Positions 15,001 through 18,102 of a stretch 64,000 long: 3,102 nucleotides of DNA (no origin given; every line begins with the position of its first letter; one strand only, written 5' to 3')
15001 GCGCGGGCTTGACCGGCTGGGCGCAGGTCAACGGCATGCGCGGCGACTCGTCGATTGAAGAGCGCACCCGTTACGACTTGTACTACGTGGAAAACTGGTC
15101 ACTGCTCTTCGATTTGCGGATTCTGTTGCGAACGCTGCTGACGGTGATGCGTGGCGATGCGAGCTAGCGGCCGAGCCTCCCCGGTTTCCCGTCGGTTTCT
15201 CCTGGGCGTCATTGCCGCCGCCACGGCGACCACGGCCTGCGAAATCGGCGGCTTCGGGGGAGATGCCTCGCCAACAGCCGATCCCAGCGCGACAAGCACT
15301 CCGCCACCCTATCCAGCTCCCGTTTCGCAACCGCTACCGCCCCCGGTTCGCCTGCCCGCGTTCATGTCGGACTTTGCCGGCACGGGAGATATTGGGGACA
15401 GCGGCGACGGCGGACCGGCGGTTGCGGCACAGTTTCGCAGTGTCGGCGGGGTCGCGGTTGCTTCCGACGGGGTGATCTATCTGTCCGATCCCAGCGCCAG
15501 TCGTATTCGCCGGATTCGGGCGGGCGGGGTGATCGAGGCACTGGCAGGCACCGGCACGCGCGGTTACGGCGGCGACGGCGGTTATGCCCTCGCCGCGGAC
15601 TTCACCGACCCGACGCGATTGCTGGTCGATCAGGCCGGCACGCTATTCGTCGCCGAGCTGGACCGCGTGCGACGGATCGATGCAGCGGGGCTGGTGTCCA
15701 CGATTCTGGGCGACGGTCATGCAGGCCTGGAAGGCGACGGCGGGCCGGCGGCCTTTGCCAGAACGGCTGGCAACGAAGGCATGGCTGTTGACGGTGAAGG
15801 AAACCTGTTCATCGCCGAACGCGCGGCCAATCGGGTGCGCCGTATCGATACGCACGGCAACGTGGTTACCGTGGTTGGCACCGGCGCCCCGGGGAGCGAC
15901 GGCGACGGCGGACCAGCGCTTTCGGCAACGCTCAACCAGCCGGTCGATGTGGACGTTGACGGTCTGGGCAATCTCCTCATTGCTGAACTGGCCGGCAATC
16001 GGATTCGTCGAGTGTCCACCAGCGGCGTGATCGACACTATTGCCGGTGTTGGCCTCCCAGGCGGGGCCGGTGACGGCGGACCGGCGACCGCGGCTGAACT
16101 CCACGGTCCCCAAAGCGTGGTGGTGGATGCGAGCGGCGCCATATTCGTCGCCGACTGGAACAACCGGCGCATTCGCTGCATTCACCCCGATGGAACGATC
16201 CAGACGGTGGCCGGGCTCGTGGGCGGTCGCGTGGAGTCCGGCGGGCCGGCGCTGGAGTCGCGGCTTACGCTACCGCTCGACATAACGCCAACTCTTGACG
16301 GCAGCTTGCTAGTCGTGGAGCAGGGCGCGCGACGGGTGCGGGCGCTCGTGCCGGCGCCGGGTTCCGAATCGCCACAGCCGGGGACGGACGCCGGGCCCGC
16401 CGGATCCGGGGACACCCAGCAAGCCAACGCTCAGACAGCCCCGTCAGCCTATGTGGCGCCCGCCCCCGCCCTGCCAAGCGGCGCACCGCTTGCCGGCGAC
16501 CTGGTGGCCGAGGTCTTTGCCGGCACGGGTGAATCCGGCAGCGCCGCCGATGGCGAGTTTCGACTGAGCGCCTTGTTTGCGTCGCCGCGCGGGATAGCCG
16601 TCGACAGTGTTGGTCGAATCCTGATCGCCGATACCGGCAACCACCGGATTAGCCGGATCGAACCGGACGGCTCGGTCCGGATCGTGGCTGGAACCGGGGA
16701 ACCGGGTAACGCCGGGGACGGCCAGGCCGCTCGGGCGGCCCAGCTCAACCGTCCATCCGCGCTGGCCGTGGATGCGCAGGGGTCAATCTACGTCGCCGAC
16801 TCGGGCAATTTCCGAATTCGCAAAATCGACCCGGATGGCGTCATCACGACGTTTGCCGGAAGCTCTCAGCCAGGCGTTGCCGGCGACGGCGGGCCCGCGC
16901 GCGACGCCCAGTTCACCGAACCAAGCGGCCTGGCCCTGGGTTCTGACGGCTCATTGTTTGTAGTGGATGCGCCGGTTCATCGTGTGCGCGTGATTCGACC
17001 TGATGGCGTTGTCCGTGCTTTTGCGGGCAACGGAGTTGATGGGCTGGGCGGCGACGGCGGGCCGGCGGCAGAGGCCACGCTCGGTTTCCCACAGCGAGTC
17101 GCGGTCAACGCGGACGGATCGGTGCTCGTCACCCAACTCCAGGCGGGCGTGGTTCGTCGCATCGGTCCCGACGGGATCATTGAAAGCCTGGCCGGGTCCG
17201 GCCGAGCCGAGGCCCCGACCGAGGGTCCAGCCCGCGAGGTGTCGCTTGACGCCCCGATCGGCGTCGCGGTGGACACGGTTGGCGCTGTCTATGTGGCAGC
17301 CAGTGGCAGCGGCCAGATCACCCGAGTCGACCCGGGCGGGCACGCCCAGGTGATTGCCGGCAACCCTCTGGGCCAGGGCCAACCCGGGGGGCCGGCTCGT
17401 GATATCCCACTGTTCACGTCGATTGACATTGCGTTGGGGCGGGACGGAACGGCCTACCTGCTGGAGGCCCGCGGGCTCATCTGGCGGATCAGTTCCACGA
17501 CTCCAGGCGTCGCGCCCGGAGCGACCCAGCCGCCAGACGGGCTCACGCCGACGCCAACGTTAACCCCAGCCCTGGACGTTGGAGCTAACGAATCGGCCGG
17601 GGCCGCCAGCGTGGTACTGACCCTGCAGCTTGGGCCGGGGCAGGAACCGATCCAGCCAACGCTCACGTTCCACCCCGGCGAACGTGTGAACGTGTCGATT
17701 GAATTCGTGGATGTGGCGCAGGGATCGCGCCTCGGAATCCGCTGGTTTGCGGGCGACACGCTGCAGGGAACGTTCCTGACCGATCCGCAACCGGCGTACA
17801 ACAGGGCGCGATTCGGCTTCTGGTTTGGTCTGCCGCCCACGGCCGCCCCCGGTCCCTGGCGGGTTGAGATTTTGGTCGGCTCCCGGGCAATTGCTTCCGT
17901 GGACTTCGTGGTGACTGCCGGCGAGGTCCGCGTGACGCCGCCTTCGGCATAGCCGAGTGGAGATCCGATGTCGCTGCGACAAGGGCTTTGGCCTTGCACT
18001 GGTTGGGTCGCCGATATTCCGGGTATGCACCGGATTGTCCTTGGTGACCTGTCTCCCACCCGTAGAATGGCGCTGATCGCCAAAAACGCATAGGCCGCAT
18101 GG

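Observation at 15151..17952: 933-aa lipoprotein made of two six-bladed NHL propellers with internal DNA-level repetition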

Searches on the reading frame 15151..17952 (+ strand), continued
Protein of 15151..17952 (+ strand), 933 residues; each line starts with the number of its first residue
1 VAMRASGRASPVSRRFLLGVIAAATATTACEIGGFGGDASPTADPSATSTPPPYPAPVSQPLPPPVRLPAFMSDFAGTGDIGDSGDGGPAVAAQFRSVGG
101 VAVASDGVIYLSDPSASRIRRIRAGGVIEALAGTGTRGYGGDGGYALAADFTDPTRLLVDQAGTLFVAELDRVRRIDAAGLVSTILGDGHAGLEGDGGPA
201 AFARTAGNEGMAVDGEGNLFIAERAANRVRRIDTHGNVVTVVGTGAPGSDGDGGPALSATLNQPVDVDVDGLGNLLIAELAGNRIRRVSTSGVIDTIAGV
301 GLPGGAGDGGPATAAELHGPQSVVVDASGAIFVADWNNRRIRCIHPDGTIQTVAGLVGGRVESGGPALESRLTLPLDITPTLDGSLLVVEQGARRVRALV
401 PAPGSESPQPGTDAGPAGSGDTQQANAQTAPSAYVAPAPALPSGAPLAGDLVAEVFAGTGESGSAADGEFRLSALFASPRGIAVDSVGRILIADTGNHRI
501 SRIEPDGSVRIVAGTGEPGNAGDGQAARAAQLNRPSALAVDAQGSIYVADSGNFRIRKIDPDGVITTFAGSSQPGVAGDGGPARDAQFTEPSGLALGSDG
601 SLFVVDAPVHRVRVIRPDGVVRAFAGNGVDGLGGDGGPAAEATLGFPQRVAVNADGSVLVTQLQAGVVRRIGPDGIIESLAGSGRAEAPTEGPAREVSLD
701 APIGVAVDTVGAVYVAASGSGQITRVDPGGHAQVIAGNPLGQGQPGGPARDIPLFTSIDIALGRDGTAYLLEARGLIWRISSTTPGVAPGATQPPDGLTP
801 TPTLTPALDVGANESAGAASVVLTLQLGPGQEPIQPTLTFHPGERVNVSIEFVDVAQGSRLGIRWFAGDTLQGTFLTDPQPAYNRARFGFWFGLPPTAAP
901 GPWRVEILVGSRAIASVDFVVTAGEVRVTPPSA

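Call 63: search_protein_families(library=pfam, proteins=[L021:2268-3458:+, L021:3152-4399:+, L021:4424-5479:+, L021:5037-6440:+, L021:7145-8377:+, L021:8409-9743:+, L021:9761-11977:+, L021:12442-14802:+, L021:14807-17275:-, L021:17241-18299:-], max_evalue=0.00001)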
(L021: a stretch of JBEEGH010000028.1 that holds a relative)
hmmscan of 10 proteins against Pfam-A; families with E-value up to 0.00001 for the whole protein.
L021:2268-3458:+ (396 aa): 2 families
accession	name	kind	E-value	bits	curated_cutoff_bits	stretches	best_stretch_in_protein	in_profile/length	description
PF00132.30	Hexapep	-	3.6e-14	52.2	27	1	343-377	2-36/36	Bacterial transferase hexapeptide (six repeats)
PF14602.12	Hexapep_2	-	3.7e-07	30.2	27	0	343-375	2-32/34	Hexapeptide repeat of succinyl-transferase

L021:3152-4399:+ (415 aa): 3 families
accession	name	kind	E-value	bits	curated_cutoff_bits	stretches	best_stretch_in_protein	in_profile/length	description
PF00535.33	Glycos_transf_2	-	1.8e-22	80.5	23.3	1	108-289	1-166/168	Glycosyl transferase family 2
PF13641.12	Glyco_tranf_2_3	-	3.3e-13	50.6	27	1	105-330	1-214/230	Glycosyltransferase like family 2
PF13632.12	Glyco_trans_2_3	-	9.6e-08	32.5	27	1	184-329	4-124/198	Glycosyl transferase family group 2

L021:4424-5479:+ (351 aa): 2 families
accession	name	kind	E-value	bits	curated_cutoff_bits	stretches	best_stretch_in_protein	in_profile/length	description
PF00534.26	Glycos_transf_1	-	1.6e-13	51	26.4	1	232-323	72-165/172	Glycosyl transferases group 1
PF13692.12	Glyco_trans_1_4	-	3.3e-13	50.5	27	1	190-315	2-141/142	Glycosyl transferases group 1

L021:5037-6440:+ (467 aa): 0 families

L021:7145-8377:+ (410 aa): 0 families

L021:8409-9743:+ (444 aa): 0 families

L021:9761-11977:+ (738 aa): 8 families
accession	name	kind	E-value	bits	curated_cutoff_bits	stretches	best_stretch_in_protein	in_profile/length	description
PF01436.27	NHL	-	3.7e-70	229.1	20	1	528-553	1-26/28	NHL repeat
PF25021.1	TEN_NHL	-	2.6e-58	198.2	27.1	2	517-567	130-178/357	Teneurin NHL domain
PF08450.18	SGL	-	6.1e-15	55.9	26.3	0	420-508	138-219/246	SMP-30/Gluconolactonase/LRE-like region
PF24684.1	Vgb_lyase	-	3.9e-13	49.3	50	0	528-563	180-215/290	Virginiamycin B lyase family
PF22701.2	Mala_s_1-like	-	1.3e-08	35.3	27.5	0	529-612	88-168/195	Mal s 1 allergenic protein-like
PF13449.12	Phytase-like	-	1.1e-07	32.4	27.6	0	530-562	69-101/284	Esterase-like activity of phytase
PF02393.21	US22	-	2.3e-06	28.1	35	0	470-502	75-108/124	US22 like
PF01731.26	Arylesterase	-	4e-06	27.4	21.3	0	188-218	50-81/86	Arylesterase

L021:12442-14802:+ (786 aa): 6 families
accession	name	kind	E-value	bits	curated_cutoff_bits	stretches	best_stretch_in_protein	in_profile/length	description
PF01436.27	NHL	-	8.2e-68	221.7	20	4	230-255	1-26/28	NHL repeat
PF25021.1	TEN_NHL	-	9.8e-64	216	27.1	3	332-380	131-178/357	Teneurin NHL domain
PF06739.17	SBBP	-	1.7e-16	60.3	20.5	0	228-247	11-29/38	Beta-propeller repeat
PF08450.18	SGL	-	1e-11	45.4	26.3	0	174-266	134-219/246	SMP-30/Gluconolactonase/LRE-like region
PF22701.2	Mala_s_1-like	-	2.6e-08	34.3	27.5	0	571-665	43-122/195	Mal s 1 allergenic protein-like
PF13449.12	Phytase-like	-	1.1e-07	32.5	27.6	0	177-264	7-101/284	Esterase-like activity of phytase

L021:14807-17275:- (822 aa): 3 families
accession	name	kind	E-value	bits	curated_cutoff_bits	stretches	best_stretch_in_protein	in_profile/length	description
PF13440.11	Polysacc_synt_3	-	3.6e-48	164.7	23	1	66-354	3-291/293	Polysaccharide biosynthesis protein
PF01943.22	Polysacc_synt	-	9e-13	48.7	28.2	1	42-306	3-273/274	Polysaccharide biosynthesis protein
PF24684.1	Vgb_lyase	-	1.6e-12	47.3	50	1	533-691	91-251/290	Virginiamycin B lyase family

L021:17241-18299:- (352 aa): 3 families
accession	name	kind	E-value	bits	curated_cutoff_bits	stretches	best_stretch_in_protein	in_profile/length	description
PF00535.33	Glycos_transf_2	-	2.8e-24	86.4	23.3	1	40-159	1-117/168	Glycosyl transferase family 2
PF13641.12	Glyco_tranf_2_3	-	4.4e-14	53.5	27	1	39-254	3-228/230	Glycosyltransferase like family 2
PF13632.12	Glyco_trans_2_3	-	1.9e-09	38.1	27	1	125-309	1-188/198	Glycosyl transferase family group 2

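Call 74: find_encoding_contigs(protein=P0088, flank=7000, max_places=1)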
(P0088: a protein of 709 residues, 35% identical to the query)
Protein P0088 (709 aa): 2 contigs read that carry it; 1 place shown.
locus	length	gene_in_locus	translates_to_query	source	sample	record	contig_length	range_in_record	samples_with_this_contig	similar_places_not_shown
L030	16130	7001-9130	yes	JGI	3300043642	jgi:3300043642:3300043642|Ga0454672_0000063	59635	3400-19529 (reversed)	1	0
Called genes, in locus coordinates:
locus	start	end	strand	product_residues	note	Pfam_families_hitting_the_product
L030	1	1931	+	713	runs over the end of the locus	PF00916:Sulfate_transp, PF01740:STAS, PF00027:cNMP_binding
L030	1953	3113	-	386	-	-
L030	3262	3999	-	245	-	-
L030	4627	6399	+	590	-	PF23914:TPR_CcmH_CycH (faint), PF00515:TPR_1 (faint), PF07719:TPR_2 (faint), PF13176:TPR_7 (faint), PF13414:TPR_11 (faint), PF13424:TPR_12 (faint), PF13432:TPR_16, PF14559:TPR_19 (weak), +5 more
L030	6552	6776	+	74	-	-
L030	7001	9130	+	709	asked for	PF25021:TEN_NHL, PF01436:NHL (weak), PF25021:TEN_NHL, PF01436:NHL (weak), PF25021:TEN_NHL, PF01436:NHL, PF25021:TEN_NHL, PF25021:TEN_NHL, +12 more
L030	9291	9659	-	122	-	-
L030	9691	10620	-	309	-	PF08357:SEFIR, PF13676:TIR_2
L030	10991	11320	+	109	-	-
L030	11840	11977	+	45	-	-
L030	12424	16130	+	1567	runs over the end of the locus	PF20148:DUF6531, PF25023:TEN_YD-shell, PF05593:RHS_repeat (weak), PF25023:TEN_YD-shell, PF05593:RHS_repeat (weak), PF00754:F5_F8_type_C (weak), PF25023:TEN_YD-shell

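Call 75: find_encoding_contigs(protein=P0067, flank=7000, max_places=1)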
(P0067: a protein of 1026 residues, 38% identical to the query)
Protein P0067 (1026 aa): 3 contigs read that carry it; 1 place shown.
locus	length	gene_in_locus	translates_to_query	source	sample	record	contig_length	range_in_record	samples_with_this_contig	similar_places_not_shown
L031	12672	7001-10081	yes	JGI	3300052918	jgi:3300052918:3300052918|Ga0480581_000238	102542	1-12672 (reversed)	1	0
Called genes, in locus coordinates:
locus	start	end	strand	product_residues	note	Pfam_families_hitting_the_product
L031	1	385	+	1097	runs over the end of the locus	PF03916:NrfD, PF14522:Cytochrome_C7 (weak), PF14537:Cytochrom_c3_2 (faint), PF11783:Cytochrome_cB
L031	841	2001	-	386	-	PF00072:Response_reg, PF01597:GCV_H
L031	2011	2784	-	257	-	PF00072:Response_reg, PF01597:GCV_H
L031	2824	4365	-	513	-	PF00672:HAMP, PF00512:HisKA, PF02518:HATPase_c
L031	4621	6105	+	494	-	PF00370:FGGY_N, PF02782:FGGY_C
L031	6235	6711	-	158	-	-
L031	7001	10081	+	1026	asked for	PF06739:SBBP (faint), PF25021:TEN_NHL, PF05787:PhoX (faint), PF25021:TEN_NHL, PF01436:NHL (weak), PF25021:TEN_NHL, PF01436:NHL (weak), PF25021:TEN_NHL, +7 more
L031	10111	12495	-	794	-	PF17678:Glyco_hydro_92N, PF07971:Glyco_hydro_92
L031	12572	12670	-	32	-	?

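Call 76: find_encoding_contigs(protein=P0087, flank=7000, max_places=1)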
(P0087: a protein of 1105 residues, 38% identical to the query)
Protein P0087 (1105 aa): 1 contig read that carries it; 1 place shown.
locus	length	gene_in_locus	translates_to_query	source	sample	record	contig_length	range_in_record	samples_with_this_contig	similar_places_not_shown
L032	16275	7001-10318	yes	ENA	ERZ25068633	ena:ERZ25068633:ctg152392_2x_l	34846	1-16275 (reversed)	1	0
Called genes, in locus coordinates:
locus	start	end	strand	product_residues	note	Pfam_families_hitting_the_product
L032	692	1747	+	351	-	-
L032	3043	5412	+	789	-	PF07631:PSD4 (faint), PF07627:PSCyt3 (weak)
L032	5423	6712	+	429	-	PF07394:DUF1501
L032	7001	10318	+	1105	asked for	PF06739:SBBP (faint), PF13449:Phytase-like (faint), PF25021:TEN_NHL (weak), PF25021:TEN_NHL, PF01436:NHL (weak), PF25021:TEN_NHL, PF01436:NHL, PF25021:TEN_NHL, +2 more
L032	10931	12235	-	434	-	PF00023:Ank (faint), PF12796:Ank_2, PF13606:Ank_3 (faint), PF13637:Ank_4 (faint), PF13857:Ank_5 (faint)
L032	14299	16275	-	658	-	?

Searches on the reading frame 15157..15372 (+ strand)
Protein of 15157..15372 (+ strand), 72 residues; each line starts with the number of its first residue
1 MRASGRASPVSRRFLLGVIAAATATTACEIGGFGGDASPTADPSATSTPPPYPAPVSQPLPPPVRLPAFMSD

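Call 25: search_protein_families(library=pfam, proteins=[window:15157-15372:+], max_evalue=10)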
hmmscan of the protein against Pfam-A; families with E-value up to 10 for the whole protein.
window:15157-15372:+ (72 aa): 1 family
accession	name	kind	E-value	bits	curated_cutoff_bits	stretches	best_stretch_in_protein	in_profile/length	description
PF04625.18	DEC-1_N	-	8.7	5.7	29.2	1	29-63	108-141/403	DEC-1 protein, N-terminal region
